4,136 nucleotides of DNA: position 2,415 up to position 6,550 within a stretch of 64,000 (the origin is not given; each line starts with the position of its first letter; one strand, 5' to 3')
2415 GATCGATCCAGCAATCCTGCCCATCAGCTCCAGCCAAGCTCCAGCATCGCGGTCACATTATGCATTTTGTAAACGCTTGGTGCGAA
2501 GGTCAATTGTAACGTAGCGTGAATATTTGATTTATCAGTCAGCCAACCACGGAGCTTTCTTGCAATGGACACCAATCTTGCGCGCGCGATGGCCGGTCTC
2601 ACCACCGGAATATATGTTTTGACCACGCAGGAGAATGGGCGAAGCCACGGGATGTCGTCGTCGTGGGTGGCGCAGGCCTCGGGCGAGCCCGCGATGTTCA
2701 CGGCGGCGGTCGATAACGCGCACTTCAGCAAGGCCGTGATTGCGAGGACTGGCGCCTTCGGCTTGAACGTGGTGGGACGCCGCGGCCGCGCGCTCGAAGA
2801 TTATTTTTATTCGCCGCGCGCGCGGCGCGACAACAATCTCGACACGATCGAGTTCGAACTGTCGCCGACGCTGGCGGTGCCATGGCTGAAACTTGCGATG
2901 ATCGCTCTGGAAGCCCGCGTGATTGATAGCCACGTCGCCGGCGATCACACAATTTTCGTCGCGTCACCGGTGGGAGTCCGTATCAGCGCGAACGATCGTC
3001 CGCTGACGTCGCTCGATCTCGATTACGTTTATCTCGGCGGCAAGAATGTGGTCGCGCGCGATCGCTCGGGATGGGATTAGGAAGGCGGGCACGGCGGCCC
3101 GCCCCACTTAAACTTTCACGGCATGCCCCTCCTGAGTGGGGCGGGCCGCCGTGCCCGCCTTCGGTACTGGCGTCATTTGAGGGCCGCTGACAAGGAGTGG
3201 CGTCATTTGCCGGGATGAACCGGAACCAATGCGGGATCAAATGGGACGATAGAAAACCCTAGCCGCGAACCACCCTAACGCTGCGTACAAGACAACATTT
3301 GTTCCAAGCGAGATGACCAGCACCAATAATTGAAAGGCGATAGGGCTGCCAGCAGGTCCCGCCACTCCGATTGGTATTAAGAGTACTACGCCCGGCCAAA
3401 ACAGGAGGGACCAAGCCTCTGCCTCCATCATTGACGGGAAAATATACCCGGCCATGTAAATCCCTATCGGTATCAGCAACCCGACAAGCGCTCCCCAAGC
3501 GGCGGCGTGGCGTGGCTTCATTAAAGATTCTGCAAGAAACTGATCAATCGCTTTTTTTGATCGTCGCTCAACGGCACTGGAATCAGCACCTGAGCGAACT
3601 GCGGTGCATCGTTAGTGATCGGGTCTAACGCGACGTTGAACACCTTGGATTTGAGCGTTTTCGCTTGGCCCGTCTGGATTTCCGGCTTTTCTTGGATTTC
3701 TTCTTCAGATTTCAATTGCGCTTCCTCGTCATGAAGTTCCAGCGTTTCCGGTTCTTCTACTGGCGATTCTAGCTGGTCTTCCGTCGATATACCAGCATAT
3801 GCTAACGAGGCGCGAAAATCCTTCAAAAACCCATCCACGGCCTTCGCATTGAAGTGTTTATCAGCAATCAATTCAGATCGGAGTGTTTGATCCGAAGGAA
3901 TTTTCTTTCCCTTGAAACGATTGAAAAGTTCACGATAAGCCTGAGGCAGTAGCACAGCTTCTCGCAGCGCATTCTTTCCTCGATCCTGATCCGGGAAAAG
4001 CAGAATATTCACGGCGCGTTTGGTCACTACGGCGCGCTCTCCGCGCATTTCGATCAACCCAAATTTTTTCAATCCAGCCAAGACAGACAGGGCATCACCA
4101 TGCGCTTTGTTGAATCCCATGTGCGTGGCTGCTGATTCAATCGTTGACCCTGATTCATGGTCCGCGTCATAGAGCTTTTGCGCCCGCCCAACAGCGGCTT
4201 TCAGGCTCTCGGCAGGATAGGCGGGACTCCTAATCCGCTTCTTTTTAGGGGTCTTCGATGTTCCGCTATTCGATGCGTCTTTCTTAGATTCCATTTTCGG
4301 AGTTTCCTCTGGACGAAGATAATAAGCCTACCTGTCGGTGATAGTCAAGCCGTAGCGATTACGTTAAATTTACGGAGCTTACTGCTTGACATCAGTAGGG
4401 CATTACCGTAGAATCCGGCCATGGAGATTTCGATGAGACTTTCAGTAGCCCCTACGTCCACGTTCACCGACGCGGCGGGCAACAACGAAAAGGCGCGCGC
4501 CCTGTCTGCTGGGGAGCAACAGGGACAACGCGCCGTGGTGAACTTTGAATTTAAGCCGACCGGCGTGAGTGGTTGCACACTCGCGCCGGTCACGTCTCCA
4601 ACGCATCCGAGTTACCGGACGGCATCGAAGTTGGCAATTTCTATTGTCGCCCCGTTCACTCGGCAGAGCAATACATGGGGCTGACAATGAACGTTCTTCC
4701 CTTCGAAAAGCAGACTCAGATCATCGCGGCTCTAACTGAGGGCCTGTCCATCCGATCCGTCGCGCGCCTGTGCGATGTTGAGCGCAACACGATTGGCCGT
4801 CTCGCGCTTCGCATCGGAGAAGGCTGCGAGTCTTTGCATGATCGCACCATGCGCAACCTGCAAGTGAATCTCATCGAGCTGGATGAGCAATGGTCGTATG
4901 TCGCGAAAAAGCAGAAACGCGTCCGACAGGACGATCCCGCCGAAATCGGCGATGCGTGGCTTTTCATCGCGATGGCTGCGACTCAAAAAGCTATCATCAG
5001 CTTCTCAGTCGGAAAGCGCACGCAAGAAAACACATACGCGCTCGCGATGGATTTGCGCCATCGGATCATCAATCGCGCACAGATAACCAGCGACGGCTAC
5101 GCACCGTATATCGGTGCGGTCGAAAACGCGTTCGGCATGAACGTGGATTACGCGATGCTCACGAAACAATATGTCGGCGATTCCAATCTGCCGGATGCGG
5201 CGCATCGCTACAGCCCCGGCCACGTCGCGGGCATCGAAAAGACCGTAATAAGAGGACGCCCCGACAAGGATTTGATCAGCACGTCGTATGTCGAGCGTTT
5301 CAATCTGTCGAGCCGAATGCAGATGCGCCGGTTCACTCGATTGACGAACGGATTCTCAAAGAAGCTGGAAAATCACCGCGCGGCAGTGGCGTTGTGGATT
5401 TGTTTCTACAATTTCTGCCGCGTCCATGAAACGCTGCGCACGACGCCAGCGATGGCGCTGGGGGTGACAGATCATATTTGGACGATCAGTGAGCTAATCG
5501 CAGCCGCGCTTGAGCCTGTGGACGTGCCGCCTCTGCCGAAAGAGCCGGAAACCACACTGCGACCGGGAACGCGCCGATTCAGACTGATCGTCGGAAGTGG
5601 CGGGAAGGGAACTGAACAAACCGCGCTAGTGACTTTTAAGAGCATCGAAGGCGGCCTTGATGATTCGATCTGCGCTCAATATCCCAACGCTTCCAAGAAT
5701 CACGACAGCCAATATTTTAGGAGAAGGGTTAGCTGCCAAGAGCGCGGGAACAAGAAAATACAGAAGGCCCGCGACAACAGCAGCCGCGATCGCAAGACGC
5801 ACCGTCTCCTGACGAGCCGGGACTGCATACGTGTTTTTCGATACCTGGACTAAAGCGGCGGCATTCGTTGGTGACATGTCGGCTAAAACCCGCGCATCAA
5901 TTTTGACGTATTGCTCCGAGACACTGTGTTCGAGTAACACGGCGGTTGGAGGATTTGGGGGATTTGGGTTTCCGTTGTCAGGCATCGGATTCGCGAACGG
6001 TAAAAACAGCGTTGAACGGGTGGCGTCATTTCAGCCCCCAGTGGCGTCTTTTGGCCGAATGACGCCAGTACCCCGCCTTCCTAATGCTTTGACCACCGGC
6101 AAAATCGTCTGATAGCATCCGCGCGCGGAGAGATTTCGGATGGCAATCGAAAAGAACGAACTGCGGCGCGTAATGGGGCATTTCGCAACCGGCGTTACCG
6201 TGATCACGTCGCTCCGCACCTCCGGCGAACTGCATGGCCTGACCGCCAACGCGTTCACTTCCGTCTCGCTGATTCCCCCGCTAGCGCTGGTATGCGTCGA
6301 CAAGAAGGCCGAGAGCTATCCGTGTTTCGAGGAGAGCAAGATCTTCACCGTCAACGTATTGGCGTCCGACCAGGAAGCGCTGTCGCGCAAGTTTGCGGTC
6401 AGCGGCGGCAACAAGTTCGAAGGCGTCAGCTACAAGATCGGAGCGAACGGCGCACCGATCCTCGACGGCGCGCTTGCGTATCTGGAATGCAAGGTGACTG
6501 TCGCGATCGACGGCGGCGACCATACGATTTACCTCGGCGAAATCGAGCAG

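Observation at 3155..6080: Complete IS1-family transposon with cargo, delimited by 15-bp TIRs and an 8-bp target duplication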

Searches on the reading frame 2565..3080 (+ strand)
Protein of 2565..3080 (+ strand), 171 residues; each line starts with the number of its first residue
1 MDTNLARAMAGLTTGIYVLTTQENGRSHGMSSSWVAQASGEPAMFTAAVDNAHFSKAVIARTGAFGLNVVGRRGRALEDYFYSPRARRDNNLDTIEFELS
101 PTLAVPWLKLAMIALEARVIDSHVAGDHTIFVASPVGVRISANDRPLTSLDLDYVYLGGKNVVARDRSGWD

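Call 5: search_protein_families(library=pfam, proteins=[window:2565-3077:+], max_evalue=0.01)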
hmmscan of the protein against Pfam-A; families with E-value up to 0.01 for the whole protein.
window:2565-3077:+ (171 aa): 1 family
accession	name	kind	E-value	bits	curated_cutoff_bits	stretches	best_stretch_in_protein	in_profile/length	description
PF01613.24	Flavin_Reduct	-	3.4e-26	92.6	27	1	9-148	1-143/153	Flavin reductase like domain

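Call 18: find_encoding_contigs(protein=window:2565-3080:+, flank=6000, max_places=8)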
Protein window:2565-3080:+ (171 aa): 1 contig read that carries it; 1 place shown.
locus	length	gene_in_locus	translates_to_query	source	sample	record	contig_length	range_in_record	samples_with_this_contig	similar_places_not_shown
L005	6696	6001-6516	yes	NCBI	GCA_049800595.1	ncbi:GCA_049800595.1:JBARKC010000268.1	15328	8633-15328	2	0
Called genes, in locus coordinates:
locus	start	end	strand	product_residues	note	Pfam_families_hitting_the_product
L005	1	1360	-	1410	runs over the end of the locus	PF01344:Kelch_1 (faint), PF15780:ASH (faint), PF12371:TMEM131_like_N (faint), PF22073:Cep192_D4 (faint)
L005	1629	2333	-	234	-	PF10502:Peptidase_S26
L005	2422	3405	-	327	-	PF00296:Bac_luciferase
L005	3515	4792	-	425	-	PF00144:Beta-lactamase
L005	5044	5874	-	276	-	PF03734:YkuD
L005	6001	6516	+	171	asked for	PF01613:Flavin_Reduct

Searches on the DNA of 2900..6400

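Call 40: search_rna_families(source=window, start=2900, end=6400, threshold=evalue, max_evalue=1)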
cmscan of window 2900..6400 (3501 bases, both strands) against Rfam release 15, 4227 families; matches with E-value up to 1: 4.
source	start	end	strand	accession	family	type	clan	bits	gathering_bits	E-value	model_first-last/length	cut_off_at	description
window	3078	3169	-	RF02010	mir-3180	Gene; miRNA;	-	32.1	99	0.015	1-92/92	no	mir-3180 microRNA precursor family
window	3082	3162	-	RF03499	mir-702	Gene; miRNA;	-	25.3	70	0.37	1-103/103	no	mir-702 microRNA precursor family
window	3084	3192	+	RF01698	Chloroflexi-1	Gene; sRNA;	-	22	80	0.29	16-73/84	no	Chloroflexi-1 RNA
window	4102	4183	+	RF01290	SNORD10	Gene; snRNA; snoRNA; CD-box;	-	17.8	37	0.99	1-139/139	no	Small nucleolar RNA SNORD10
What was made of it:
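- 4433..4686 (+): Conserved structured 5' leader of the transposase, with 8 helices. Helix 8 (4642-4654 with 4676-4689) covers the ATG at 4687. There is no Rfam match (call 40).
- Tried and rejected: The only hits were sub-threshold, to the host hairpin and to a snoRNA model (call 40).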

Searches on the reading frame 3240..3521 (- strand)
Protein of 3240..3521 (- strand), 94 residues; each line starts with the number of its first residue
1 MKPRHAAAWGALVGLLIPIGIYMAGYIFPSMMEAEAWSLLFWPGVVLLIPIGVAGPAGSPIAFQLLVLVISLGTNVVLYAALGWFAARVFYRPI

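Call 5: search_protein_families(library=pfam, proteins=[window:3240-3521:-], max_evalue=0.01)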
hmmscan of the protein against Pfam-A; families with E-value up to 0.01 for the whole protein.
window:3240-3521:- (94 aa): 0 families

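Call 6: search_protein_families(library=ncbifam, proteins=[window:3240-3521:-], max_evalue=0.01)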
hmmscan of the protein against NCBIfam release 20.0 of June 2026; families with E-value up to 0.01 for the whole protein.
window:3240-3521:- (94 aa): 0 families

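Call 29: search_protein_families(library=phrogs, proteins=[window:3240-3521:-], max_evalue=0.01)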
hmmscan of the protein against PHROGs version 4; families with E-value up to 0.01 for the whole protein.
window:3240-3521:- (94 aa): 0 families

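Call 30: search_protein_families(library=padloc, proteins=[window:3240-3521:-], max_evalue=0.01)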
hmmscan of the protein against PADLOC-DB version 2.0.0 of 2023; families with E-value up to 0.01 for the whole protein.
window:3240-3521:- (94 aa): 0 families

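Call 66: list_cluster_members(proteins=[window:3240-3521:-, window:5629-5985:-, window:4421-4681:+])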
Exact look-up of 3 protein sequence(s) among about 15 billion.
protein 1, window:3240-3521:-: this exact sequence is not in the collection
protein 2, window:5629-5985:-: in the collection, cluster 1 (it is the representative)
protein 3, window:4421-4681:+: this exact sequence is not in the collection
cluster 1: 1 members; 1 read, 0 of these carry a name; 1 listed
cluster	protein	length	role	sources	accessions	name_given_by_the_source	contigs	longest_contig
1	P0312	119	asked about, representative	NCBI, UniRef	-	-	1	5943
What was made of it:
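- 3237..3521 (-): 94-aa ORF with three predicted hydrophobic segments. Its start overlaps the stop of the 257-aa gene (TAATG). No homologue was found in the 80 related loci, and the exact sequence is not in the protein collection (call 66).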
